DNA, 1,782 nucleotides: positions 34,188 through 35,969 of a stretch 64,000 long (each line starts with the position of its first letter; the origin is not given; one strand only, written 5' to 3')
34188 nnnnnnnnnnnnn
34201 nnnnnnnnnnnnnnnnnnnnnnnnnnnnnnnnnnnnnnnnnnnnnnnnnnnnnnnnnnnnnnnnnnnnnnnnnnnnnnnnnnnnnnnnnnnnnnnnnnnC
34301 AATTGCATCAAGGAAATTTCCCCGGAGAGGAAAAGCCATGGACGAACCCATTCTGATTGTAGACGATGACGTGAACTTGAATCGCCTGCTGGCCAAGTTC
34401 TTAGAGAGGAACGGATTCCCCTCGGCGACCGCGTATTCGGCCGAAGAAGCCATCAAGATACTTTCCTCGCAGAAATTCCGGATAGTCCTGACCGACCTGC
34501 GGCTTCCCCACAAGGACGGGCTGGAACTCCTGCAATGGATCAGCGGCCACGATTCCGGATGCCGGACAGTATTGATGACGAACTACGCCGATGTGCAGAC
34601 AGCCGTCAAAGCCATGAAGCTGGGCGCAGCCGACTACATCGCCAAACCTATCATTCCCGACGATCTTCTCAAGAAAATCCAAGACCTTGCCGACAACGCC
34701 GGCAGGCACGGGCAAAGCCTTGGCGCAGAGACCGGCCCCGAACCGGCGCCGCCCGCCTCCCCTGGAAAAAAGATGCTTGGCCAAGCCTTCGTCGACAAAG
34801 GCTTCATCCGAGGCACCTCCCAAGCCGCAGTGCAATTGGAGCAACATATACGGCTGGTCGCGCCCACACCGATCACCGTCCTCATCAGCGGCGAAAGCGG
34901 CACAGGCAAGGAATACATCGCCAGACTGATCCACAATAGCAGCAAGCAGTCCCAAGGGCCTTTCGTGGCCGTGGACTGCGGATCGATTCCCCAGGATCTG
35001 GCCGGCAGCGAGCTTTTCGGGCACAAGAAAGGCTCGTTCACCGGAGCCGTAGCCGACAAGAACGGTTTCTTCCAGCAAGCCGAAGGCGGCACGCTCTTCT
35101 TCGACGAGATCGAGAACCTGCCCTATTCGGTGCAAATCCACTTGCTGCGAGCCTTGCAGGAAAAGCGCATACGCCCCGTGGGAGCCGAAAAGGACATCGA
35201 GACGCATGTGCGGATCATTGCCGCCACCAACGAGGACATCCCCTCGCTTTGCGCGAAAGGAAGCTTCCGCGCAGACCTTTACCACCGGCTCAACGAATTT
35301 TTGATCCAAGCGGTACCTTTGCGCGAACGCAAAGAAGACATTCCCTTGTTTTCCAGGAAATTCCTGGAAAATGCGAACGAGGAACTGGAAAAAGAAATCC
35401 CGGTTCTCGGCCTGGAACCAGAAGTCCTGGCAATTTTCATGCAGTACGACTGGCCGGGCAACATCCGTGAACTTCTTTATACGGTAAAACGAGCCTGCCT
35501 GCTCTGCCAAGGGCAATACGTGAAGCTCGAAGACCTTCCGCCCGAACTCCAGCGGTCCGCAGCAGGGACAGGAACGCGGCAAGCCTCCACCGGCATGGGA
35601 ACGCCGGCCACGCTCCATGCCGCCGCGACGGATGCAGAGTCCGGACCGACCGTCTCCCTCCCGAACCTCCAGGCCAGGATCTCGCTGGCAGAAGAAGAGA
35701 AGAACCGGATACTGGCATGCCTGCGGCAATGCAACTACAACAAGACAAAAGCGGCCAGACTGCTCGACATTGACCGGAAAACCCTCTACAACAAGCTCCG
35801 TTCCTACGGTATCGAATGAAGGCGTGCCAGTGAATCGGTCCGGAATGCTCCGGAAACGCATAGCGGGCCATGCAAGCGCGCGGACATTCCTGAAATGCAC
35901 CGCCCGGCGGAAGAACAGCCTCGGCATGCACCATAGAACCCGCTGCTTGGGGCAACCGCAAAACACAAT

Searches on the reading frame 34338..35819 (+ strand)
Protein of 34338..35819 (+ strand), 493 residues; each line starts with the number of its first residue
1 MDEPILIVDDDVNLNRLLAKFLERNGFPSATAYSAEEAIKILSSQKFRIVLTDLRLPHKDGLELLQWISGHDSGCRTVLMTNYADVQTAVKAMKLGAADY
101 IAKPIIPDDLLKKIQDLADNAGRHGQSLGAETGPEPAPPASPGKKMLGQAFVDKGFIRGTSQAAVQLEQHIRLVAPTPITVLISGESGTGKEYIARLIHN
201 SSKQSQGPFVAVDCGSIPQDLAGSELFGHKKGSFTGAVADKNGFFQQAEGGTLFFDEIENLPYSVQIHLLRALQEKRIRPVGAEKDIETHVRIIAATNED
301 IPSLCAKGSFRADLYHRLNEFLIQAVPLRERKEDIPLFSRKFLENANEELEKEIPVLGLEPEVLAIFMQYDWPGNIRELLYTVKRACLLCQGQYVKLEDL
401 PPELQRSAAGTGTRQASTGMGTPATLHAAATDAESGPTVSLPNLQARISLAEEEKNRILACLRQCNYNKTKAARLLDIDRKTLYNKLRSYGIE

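Call 66: search_protein_families(library=pfam, proteins=[window:34338-35819:+], max_evalue=0.001)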
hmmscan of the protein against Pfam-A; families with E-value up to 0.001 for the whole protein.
window:34338-35819:+ (493 aa): 9 families
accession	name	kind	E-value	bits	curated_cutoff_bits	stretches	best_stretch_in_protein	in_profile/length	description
PF00158.32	Sigma54_activat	-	3.9e-64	215.8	20.2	1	158-323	2-167/168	Sigma-54 interaction domain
PF00072.30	Response_reg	-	3.7e-27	95.1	30.2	1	5-115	1-111/111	Response regulator receiver domain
PF25601.1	AAA_lid_14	-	8.2e-25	86.9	27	1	329-414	1-84/87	AAA+ ATPase lid domain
PF14532.12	Sigma54_activ_2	-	1.4e-21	77.7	25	1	159-327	2-137/138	Sigma-54 interaction domain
PF02954.25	HTH_8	-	2e-13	50.3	22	1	450-490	2-42/42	Bacterial regulatory protein, Fis family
PF07728.20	AAA_5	-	1e-07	32.5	22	1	181-299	2-123/139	AAA domain (dynein-related subfamily)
PF00004.35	AAA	-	1e-05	26.4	21.2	1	181-299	1-110/131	ATPase family associated with various cellular activities (AAA)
PF07726.17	AAA_3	-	0.00016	22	27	1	181-298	2-111/131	ATPase family associated with various cellular activities (AAA)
PF07724.20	AAA_2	-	0.00022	21.7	27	1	179-298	4-124/166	AAA domain (Cdc48 subfamily)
